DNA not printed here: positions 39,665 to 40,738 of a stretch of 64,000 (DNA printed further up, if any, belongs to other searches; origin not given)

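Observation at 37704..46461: Unusual lipid-linked-sugar tailoring cluster: GtrA + GtrB-like GT2 + FAD oxidoreductase + SDR + two TIM-barrel isomerases + unknown GT-A-like + GT-C-like polytopic protein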

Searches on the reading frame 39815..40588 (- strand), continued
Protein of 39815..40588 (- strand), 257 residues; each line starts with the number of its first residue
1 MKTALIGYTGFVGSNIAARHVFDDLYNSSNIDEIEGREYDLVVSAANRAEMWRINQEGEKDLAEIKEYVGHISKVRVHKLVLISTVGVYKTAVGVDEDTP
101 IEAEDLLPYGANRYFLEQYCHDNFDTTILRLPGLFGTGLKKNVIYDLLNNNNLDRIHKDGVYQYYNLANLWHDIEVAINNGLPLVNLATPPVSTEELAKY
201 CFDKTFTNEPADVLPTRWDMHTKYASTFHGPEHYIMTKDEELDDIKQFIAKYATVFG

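Call 112: search_protein_families(library=pfam, proteins=[L036:2690-5965:-, L036:9001-9798:-, L036:9868-11505:+, L036:1359-1976:+, L036:2021-2647:-, L036:395-910:+, L036:6328-7893:+, L036:7875-8921:-], max_evalue=0.001)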
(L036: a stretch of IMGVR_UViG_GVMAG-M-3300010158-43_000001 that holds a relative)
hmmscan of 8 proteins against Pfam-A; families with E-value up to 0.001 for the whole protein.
L036:2690-5965:- (1091 aa): 4 families
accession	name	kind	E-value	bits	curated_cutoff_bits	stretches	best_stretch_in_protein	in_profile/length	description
PF05362.19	Lon_C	-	5.8e-41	140.8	21.1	1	889-1089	14-201/205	Lon protease (S16) C-terminal proteolytic domain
PF00004.35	AAA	-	2.2e-11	44.7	21.2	1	646-790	3-126/131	ATPase family associated with various cellular activities (AAA)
PF22667.2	Lon_lid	-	2.5e-06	27.5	27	1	821-846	9-34/57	Lon protease AAA+ ATPase lid domain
PF13541.12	ChlI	-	5.5e-06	26.7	27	1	986-1055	52-121/121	Subunit ChlI of Mg-chelatase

L036:9001-9798:- (265 aa): 1 family
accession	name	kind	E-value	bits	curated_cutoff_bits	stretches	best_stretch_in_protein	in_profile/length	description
PF11913.13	DUF3431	-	5.2e-19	69.3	25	1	43-256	2-204/219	Protein of unknown function (DUF3431)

L036:9868-11505:+ (545 aa): 2 families
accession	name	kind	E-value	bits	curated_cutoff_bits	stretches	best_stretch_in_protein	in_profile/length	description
PF03159.24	XRN_N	-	3.4e-46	158.1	22.9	1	1-221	1-240/241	XRN 5'-3' exonuclease N-terminus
PF17846.6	XRN_M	-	8.9e-37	127.5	23.8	2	388-532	171-316/443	Xrn1 helical domain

L036:1359-1976:+ (205 aa): 2 families
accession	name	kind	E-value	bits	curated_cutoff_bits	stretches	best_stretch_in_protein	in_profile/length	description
PF04777.18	Evr1_Alr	-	1.1e-15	58.2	27.6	1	63-153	3-92/93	Erv1 / Alr family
PF04805.17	Pox_E10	-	1e-06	29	27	1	90-131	9-47/70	E10-like protein conserved region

L036:2021-2647:- (208 aa): 0 families

L036:395-910:+ (171 aa): 0 families

L036:6328-7893:+ (521 aa): 2 families
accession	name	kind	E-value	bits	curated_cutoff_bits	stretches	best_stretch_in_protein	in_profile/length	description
PF01261.30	AP_endonuc_2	-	1.5e-17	64.6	31.1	1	341-508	67-246/249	Xylose isomerase-like TIM barrel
PF01370.27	Epimerase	-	0.00012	22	20.9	0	37-168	63-204/240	NAD dependent epimerase/dehydratase family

L036:7875-8921:- (348 aa): 4 families
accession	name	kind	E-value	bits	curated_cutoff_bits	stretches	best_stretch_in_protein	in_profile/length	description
PF01266.30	DAO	-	5.3e-07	29.9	27.9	1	6-76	1-74/353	FAD dependent oxidoreductase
PF07992.20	Pyr_redox_2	-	4.2e-05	23.5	26.1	0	5-42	1-39/291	Pyridine nucleotide-disulphide oxidoreductase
PF13450.12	NAD_binding_8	-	0.00024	21.7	21.9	1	9-56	1-51/68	NAD(P)-binding Rossmann-like domain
PF00070.33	Pyr_redox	-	0.00026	21.9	22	0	7-39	2-35/82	Pyridine nucleotide-disulphide oxidoreductase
